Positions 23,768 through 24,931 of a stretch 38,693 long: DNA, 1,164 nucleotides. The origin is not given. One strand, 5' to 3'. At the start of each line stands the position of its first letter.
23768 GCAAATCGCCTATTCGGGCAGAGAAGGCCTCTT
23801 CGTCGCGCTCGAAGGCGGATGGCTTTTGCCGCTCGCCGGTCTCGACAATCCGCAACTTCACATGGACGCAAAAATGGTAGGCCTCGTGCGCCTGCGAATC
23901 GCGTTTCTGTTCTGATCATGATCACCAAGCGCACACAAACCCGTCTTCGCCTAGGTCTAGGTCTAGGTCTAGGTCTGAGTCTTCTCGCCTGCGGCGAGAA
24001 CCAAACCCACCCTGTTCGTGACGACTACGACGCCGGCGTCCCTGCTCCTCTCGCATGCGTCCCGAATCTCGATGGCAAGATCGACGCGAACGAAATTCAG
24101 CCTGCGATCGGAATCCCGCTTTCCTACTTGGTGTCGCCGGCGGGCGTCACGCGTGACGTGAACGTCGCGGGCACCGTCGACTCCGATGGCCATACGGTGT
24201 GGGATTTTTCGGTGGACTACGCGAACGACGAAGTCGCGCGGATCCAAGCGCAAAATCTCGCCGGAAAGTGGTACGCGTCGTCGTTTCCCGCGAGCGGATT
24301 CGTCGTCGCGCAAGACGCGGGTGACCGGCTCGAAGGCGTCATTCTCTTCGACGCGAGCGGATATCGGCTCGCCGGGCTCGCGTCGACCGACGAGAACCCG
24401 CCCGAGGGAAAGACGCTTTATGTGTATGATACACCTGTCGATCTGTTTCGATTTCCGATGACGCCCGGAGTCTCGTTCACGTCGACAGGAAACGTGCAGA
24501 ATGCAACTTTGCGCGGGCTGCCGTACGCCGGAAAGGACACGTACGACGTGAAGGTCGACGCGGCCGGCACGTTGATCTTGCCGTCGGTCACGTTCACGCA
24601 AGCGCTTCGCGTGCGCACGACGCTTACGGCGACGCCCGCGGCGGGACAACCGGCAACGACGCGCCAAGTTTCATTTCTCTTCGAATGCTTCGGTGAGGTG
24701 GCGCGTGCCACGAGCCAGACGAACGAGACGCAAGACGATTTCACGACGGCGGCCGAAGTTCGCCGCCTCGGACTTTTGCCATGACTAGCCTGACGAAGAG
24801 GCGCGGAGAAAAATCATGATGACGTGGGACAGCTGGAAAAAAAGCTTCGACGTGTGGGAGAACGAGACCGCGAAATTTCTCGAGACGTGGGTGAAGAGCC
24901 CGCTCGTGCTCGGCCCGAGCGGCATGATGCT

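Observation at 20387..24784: Paralogous lipoproteins bracketing a hydrolase and an OM beta-barrel: an uncharacterised four-gene envelope module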

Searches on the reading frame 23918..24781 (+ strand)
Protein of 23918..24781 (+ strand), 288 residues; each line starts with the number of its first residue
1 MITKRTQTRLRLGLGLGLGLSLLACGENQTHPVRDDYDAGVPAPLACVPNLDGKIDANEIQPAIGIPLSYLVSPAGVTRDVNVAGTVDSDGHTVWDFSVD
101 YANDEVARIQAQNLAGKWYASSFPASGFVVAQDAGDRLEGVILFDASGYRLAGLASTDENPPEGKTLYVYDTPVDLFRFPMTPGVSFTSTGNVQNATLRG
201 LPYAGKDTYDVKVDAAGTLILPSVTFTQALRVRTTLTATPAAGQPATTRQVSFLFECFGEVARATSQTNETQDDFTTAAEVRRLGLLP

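Call 5: search_protein_families(library=pfam, proteins=[window:23918-24781:+], max_evalue=1)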
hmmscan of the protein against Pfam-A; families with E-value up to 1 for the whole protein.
window:23918-24781:+ (288 aa): 0 families

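Call 6: search_protein_families(library=ncbifam, proteins=[window:23918-24781:+], max_evalue=1)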
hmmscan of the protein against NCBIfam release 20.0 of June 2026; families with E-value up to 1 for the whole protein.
window:23918-24781:+ (288 aa): 0 families

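Call 9: find_homologous_proteins(query=window:23918-24781:+, max_evalue=0.001)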
Query window:23918-24781:+ (288 aa): 1131 proteins with E <= 0.001 among 8000 candidates; the best 120 are listed.
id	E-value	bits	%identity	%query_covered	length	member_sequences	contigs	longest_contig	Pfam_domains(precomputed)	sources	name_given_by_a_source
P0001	9.2e-166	568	90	92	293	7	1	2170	-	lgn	-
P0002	1.2e-157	542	86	95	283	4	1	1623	-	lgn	-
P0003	3.3e-146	504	82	93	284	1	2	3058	-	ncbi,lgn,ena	ncbi:MAG TPA: hypothetical protein VF407_17525 [Polyangiaceae bacterium]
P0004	6.8e-146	503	83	92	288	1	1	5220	-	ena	-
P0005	2.3e-145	501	82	94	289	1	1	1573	-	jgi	jgi:hypothetical protein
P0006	2.1e-144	498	82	92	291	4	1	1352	-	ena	-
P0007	4.7e-142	490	82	92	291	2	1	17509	-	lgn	-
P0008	1.4e-140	486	76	97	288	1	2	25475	-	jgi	jgi:hypothetical protein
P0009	2.7e-140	485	76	97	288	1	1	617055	-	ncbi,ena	-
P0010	2.9e-139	481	80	92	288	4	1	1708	-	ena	-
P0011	7.0e-139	480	80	92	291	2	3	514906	-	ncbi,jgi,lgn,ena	jgi:hypothetical protein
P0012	3.7e-129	448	73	93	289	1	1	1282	-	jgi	jgi:hypothetical protein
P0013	8.6e-129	447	74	92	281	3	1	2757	-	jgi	jgi:hypothetical protein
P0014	1.4e-120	420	70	92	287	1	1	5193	-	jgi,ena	-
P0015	2.4e-120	419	69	92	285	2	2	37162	-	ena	-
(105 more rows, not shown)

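Call 13: find_related_loci(query=A1, collection=genome_contigs, flank=8000)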
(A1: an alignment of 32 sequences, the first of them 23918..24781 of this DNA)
Query A1 (288 aa) in genome_contigs; peptide patterns used: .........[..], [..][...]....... (x = any residue, [..] = any of these).
351 stretches matched a pattern; 287 encode a relative of the query (tblastn E <= 1e-3); the best 80 are kept; 80 distinct loci.
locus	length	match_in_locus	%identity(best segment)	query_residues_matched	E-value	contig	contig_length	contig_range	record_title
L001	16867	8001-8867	66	1-288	9e-126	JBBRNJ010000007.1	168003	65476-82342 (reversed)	MAG: Polyangiales bacterium isolate La1_metabat2.153 LA1C_B2.153_k141_2707338L_168003_cov_23.6103, whole genome shotgun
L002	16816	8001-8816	68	18-288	3e-123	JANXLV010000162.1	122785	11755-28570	MAG: Myxococcales bacterium isolate 336R_concoct_307_sub 336R_k141_2010598, whole genome shotgun sequence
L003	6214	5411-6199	62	25-286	2e-105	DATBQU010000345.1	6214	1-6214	MAG TPA_asm: Polyangiaceae bacterium isolate SMAG_U4111 k141_1208785, whole genome shotgun sequence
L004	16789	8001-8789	62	23-284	9e-103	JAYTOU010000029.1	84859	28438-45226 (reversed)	MAG: Myxococcales bacterium isolate GFS_4219 GFS_4219_28, whole genome shotgun sequence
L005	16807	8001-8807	61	20-286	2e-102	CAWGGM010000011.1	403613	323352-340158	MAG: uncultured proteobacterium isolate MFD02923.bin.1.35 genome assembly, contig: contig_23167, whole genome shotgun se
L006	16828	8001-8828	56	16-288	7e-102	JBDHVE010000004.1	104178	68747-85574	MAG: Polyangiaceae bacterium isolate AS-MESO-3CA.120 NODE_727_length_104178_cov_5.284195, whole genome shotgun sequence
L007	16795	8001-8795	60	25-288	1e-101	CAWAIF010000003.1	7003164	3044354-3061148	MAG: uncultured delta proteobacterium isolate MFD02416.bin.1.98 genome assembly, contig: contig_8404, whole genome shotg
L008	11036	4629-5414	59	25-285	2e-100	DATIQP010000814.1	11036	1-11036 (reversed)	MAG TPA_asm: Polyangiaceae bacterium isolate SMAG_U15880 k141_312666, whole genome shotgun sequence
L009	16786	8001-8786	58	25-286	6e-100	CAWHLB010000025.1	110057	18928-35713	MAG: uncultured delta proteobacterium isolate MFD02416.bin.2.203 genome assembly, contig: contig_55789, whole genome sho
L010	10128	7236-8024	59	25-287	7e-100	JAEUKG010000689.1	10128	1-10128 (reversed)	MAG: Myxococcales bacterium isolate new MAG-89 k141_544268, whole genome shotgun sequence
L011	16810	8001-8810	57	16-284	8e-100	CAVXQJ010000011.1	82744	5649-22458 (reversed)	MAG: uncultured delta proteobacterium isolate MFD01872.bin.2.281 genome assembly, contig: contig_161079, whole genome sh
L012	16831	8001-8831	56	10-286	2e-99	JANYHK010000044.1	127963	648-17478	MAG: Myxococcales bacterium isolate GL140_1_metabinner_44 GL140_1_k141_673488, whole genome shotgun sequence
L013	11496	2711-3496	58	25-286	6e-99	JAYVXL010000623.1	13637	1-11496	MAG: Myxococcales bacterium isolate GL85_DN_concoct_37 GL85_DN_concoct_37_622, whole genome shotgun sequence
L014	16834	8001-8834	58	10-284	1e-98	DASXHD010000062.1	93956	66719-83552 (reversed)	MAG TPA_asm: Polyangiaceae bacterium isolate SMAG_U5184 k141_1689543, whole genome shotgun sequence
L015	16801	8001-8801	57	20-286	1e-98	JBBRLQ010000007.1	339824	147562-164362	MAG: Polyangiales bacterium isolate La1_maxbin2.053 LA1C_X2.053_k141_1347055L_339824_cov_20.9673, whole genome shotgun s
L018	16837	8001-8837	56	11-288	3e-97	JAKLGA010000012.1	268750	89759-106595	MAG: Myxococcota bacterium isolate RA.bin29 RA.bin29_12, whole genome shotgun sequence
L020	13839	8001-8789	57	24-286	4e-97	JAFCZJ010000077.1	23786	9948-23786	MAG: Deltaproteobacteria bacterium isolate AB_03_Bin_195 AB_03_Bin_195_scaffold_1081, whole genome shotgun sequence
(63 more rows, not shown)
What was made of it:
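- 287 species genomes carry a relative of B, and every organism-level record title names Myxococcota or unclassified delta-/Proteobacteria (call 13).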

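Call 17: search_solved_structures(query=A1, max_evalue=10)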
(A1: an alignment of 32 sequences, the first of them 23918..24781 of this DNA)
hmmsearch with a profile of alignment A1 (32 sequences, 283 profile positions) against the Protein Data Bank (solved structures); distinct sequences matched with E-value up to 10: 2.
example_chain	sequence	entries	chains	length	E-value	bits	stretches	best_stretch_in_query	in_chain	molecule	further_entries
6mi5_X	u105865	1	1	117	0.64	12.5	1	22-66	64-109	Lanmodulin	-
8fns_A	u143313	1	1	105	0.7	12.4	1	22-63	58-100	EF-hand domain-containing protein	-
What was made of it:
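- Tried and rejected: The A/B profile gave only marginal EF-hand and lanmodulin hits (E about 0.6) over the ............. loop (call 17).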

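Call 20: predict_structure(alignment_id=A1)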
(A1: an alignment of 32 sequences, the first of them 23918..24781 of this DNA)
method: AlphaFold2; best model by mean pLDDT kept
length: 288 residues; sequences in the alignment: 32
mean_pLDDT: 88.8   pTM: 0.80
mean pLDDT of the five models: 88.8, 88.5, 87.2, 86.9, 86.6
residues with pLDDT >= 90: 220; 70-90: 20; 50-70: 35; < 50: 13
segments of 3 or more residues with pLDDT < 50: 1-10
pLDDT, mean of each block of 10 residues (from residue 1): 41 51 53 60 74 93 90 95 97 96 92 97 97 92 98 98 97 98 98 97 98 98 95 98 97 95 98 97 83
secondary structure, 60 per line:
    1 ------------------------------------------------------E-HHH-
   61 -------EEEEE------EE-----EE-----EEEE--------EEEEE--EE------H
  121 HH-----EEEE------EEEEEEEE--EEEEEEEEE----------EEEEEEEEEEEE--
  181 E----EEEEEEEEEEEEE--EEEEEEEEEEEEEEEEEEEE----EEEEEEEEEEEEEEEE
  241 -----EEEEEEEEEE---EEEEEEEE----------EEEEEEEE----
elements in order: E68-72 E93-96 E105-109 E128-131 E138-145 E148-156 E167-178 E186-198 E201-220 E225-240 E246-255 E259-266 E277-284
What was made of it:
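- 23918..24784 (+): Lipoprotein B: lipobox LLAC, then the shared all-beta domain with an EF-hand-like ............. loop and two invariant Cys. Model pLDDT 88.8 with 13 strands (call 20).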

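Call 24: fold_search(model_id=the predicted structure, library=pdb)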
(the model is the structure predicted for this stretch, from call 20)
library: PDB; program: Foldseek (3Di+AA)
matches with E <= 10: 163; with E <= 0.001: 0
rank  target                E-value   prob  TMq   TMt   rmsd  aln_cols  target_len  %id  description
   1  3fzx                  1.3e-02  0.96  0.31  0.39  11.2       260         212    8  CRYSTAL STRUCTURE OF A PUTATIVE EXPORTED PROTEIN WITH YMCC-LIKE FOLD (BF2203) FROM BACTEROIDES FRAGILIS NCTC 9343 AT 2.2 (released 2009-02-03)
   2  4fvs_A                1.3e-02  0.90  0.30  0.38  11.6       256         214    9  Crystal structure of a putative lipoprotein (BDI_3050) from Parabacteroides distasonis ATCC 8503 at 2.70 A resolution (released 2012-07-25)
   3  4fvs_E                3.2e-02  0.72  0.28  0.35  10.8       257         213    9  Crystal structure of a putative lipoprotein (BDI_3050) from Parabacteroides distasonis ATCC 8503 at 2.70 A resolution (released 2012-07-25)
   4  2in5_B                9.2e-02  0.84  0.32  0.44   8.2       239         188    8  Crystal Structure of the hypothetical lipoprotein YmcC from Escherichia coli (K12), Northeast Structural Genomics targ (released 2006-11-07)
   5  6mpk                  2.1e-01  0.20  0.18  0.29   8.4       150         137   11  Crystal Structure of the 13-cis Retinal-Bound R111K:Y134F:T54V:R132Q:P39Y:R59Y:L121E:A32Y Mutant of Human Cellular Retin (released 2019-01-09)
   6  8z9d_O                2.6e-01  0.08  0.16  0.18  16.5       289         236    7  cryo-EM structure of PSII-LHCII megacomplex from spinach (released 2024-11-13)
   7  5xnm_O                2.8e-01  0.08  0.15  0.19  15.7       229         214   10  Structure of unstacked C2S2M2-type PSII-LHCII supercomplex from Pisum sativum (released 2017-09-20)
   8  8j5k_O                2.8e-01  0.06  0.14  0.16  19.6       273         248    9  Structural insights into photosystem II supercomplex and trimeric FCP antennae of a centric diatom Cyclotella meneghin (released 2023-12-20)
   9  6kaf_O                3.3e-01  0.06  0.17  0.20  16.0       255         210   10  C2S2M2N2-type PSII-LHCII (released 2019-10-23)
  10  3jcu_O                3.3e-01  0.06  0.15  0.17  16.2       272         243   10  Cryo-EM structure of spinach PSII-LHCII supercomplex at 3.2 Angstrom resolution (released 2016-05-25)
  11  4yfp                  4.7e-01  0.14  0.17  0.29   8.7       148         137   11  CRYSTAL STRUCTURE OF THE R111K:Y134F:T54V:R132Q:P39Y:R59Y MUTANT OF HUMAN CELLULAR RETINOIC ACID BINDING PROTEIN II WITH (released 2016-03-02)
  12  3mh8_A                5.2e-01  0.12  0.16  0.22  12.1       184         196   10  Crystal structure of LprG from Mycobacterium tuberculosis (released 2010-09-01)
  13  6moq                  5.5e-01  0.12  0.16  0.26   8.9       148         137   10  Crystal Structure of the All-trans Retinal-Bound R111K:Y134F:T54V:R132Q:P39Y:R59Y:L121W Mutant of Human Cellular Retinoi (released 2019-01-09)
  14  3mha_A                5.5e-01  0.12  0.16  0.22  12.1       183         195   10  Crystal structure of LprG from Mycobacterium tuberculosis bound to PIM (released 2010-09-01)
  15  6nnx                  6.1e-01  0.11  0.16  0.26   8.8       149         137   10  Crystal Structure of the All-Trans Retinal-Bound R111K:Y134F:T54V:R132Q:P39Y:R59Y:L121M Mutant of Human Cellular Retinoi (released 2019-01-30)
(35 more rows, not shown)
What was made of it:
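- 23918..24784 (+): The fold match to YmcC-like lipoproteins is weak, E about 1e-2 (call 24).
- Closest known: GfcB/YmcC/YjbF lipoproteins with the GfcD barrel. Same: The top Foldseek hits of B are YmcC-fold lipoproteins 3fzx, 4fvs and 2in5 (call 24).
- The weak fold neighbours of B include lipid-binding proteins such as LprG and CRABP, as well as YmcC-like lipoproteins (call 24). The fold hits to lipid binders have E>0.2 and TM<0.3 (call 24). The best, though weak, matches of B are YmcC-fold lipoproteins (probability 0.84-0.96, call 24). TM-scores for B are 0.3-0.44 with rmsd 8-11 A (call 24).
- Tried and rejected: The YmcC-like hits are too weak to support membership (call 24).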

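Call 37: search_protein_families(library=pfam, proteins=[window:23918-24781:+], max_evalue=10)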
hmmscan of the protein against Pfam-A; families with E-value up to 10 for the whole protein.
window:23918-24781:+ (288 aa): 0 families

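Call 47: search_protein_families(library=pfam, alignment_id=A1, max_evalue=5)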
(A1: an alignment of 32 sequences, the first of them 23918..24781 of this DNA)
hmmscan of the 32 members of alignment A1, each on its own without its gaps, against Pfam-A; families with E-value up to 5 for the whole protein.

A. member 1, window:23918-24781:+ (288 aa): 0 families

B. families by the number of members that match (of 32 scanned): 8 families
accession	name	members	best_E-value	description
PF03906.20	Phage_T7_tail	2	0.013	Phage T7 tail fibre protein, N-terminal domain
PF20101.4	DUF6491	2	0.068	Family of unknown function (DUF6491)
PF16143.10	DUF4851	1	0.0026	Domain of unknown function (DUF4851)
PF09348.15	DUF1990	1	0.03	Domain of unknown function (DUF1990)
PF05354.17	Phage_attach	1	0.059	Phage Head-Tail Attachment protein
PF13822.11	ACC_epsilon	1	0.068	Acyl-CoA carboxylase epsilon subunit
PF17475.7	Binary_toxB_2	1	0.12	Clostridial binary toxin B/anthrax toxin PA domain 2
PF05688.17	BIg21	1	0.58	Bacterial Immunoglobulin-like 21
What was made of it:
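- On YmcC/GfcB/YjbF lipoprotein family: No Pfam hit for A, B or 30 homologues (calls 5, 37, 47).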

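Call 49: search_protein_representatives(alignment_id=A1)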
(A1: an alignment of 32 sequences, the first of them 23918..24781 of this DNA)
Query: 32 sequences, 283 profile positions. Proteins with E-value up to 0.001 (for the whole library): 1095; up to 1e-10: 587; up to 1e-30: 356. The best 150 are listed.
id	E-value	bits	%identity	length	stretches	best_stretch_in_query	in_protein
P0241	1.0e-278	937.2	-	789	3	9-282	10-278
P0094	2.0e-130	450.6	-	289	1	6-282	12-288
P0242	2.5e-114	397.8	-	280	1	5-281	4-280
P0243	1.9e-110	385.1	-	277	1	9-281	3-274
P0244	1.2e-109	382.4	-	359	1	11-281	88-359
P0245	1.1e-104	366.1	-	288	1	8-280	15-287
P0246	1.2e-103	362.8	-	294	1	11-282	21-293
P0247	2.8e-102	358.3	-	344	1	9-267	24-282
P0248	3.2e-95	335.1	-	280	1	9-281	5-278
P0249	2.4e-94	332.2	-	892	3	19-281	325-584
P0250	4.8e-94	331.3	-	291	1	8-281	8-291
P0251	1.7e-93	329.4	-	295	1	9-280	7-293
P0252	1.0e-91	323.7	-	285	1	9-281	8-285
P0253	3.8e-91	321.7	-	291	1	9-282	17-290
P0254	1.2e-90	320.1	-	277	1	9-280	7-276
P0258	4.1e-89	315.1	-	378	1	8-281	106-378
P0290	1.5e-68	247.6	-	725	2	41-281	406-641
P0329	9.2e-56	205.6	-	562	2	31-281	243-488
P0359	6.1e-50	186.5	-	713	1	36-280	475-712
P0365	1.4e-49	185.4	-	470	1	35-271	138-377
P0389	1.5e-47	178.7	-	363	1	22-280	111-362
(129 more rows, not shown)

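Call 50: search_protein_families(library=pfam, proteins=[P0241, P0249, P0290, P0329, P0359, P0365, P0258, P0244], max_evalue=0.01)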
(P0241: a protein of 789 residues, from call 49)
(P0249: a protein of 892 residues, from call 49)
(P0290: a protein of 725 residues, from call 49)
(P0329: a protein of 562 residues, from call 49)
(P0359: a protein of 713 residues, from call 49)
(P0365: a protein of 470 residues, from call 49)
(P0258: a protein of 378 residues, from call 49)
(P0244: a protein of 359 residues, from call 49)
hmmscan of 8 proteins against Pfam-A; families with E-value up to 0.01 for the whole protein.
P0241 (789 aa): 2 families
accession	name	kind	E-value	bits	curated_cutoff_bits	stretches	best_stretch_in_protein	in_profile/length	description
PF00036.39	EF-hand_1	-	0.00065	19.5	25.4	0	42-52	13-23/29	EF hand domain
PF13202.12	EF-hand_5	-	0.0023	17.8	25.9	0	43-52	13-22/25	EF hand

P0249 (892 aa): 1 family
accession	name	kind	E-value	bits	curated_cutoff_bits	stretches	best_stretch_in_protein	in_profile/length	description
PF23416.1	DUF7107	-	9.1e-05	23.2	24.6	1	28-67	2-42/48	Domain of unknown function (DUF7107)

P0290 (725 aa): 2 families
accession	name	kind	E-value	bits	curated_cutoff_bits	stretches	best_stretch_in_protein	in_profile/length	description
PF23416.1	DUF7107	-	0.00014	22.5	24.6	0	52-92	1-41/48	Domain of unknown function (DUF7107)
PF21164.2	Dumpy_DPY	-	0.00083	19.7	27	1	53-70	4-21/24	Dumpy, DPY module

P0329 (562 aa): 2 families
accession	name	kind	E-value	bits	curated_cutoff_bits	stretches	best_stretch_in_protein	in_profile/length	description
PF23416.1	DUF7107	-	0.00092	19.9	24.6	0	218-238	26-46/48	Domain of unknown function (DUF7107)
PF01683.23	EB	-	0.0099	16.4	24.3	0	216-239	17-40/52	EB module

P0359 (713 aa): 1 family
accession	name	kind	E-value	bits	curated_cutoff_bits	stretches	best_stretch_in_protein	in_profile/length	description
PF07690.21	MFS_1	-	4.7e-27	95.3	33.4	2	28-324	9-318/347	Major Facilitator Superfamily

P0365 (470 aa): 0 families

P0258 (378 aa): 0 families

P0244 (359 aa): 0 families
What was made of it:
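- Tried and rejected: None adds an enzyme clue (call 50).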

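Call 53: search_protein_families(library=pfam, proteins=[L018:335-2551:+, L018:2533-3093:+, L018:3113-4525:+, L018:8881-9750:+, L018:8650-10149:-, L018:9977-12004:-, L018:10940-12283:+, L018:12276-15173:+, L018:12007-14325:-], max_evalue=0.0001)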
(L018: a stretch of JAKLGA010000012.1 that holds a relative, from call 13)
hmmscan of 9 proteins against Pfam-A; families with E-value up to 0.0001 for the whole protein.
L018:335-2551:+ (738 aa): 0 families

L018:2533-3093:+ (186 aa): 0 families

L018:3113-4525:+ (470 aa): 3 families
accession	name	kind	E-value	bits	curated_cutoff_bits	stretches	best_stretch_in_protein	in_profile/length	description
PF11339.14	DUF3141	-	1.4e-19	70.6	29.7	1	178-421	67-317/582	Protein of unknown function (DUF3141)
PF06850.17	PHB_depo_C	-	6.6e-12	45.8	27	1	329-461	58-197/203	PHB de-polymerase C-terminus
PF00561.26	Abhydrolase_1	-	1.3e-09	38.5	25.8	1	232-443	55-239/245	alpha/beta hydrolase fold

L018:8881-9750:+ (289 aa): 0 families

L018:8650-10149:- (499 aa): 0 families

L018:9977-12004:- (675 aa): 0 families

L018:10940-12283:+ (447 aa): 2 families
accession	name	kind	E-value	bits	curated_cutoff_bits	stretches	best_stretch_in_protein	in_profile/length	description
PF04055.27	Radical_SAM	-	9.1e-18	65.4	29.5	1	101-260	6-164/166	Radical SAM superfamily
PF13353.11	Fer4_12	-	1e-05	26.3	22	1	101-215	14-124/137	4Fe-4S single cluster domain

L018:12276-15173:+ (965 aa): 0 families

L018:12007-14325:- (772 aa): 0 families
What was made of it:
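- L018 has a PhaZ-like depolymerase gene directly upstream of A (call 53).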
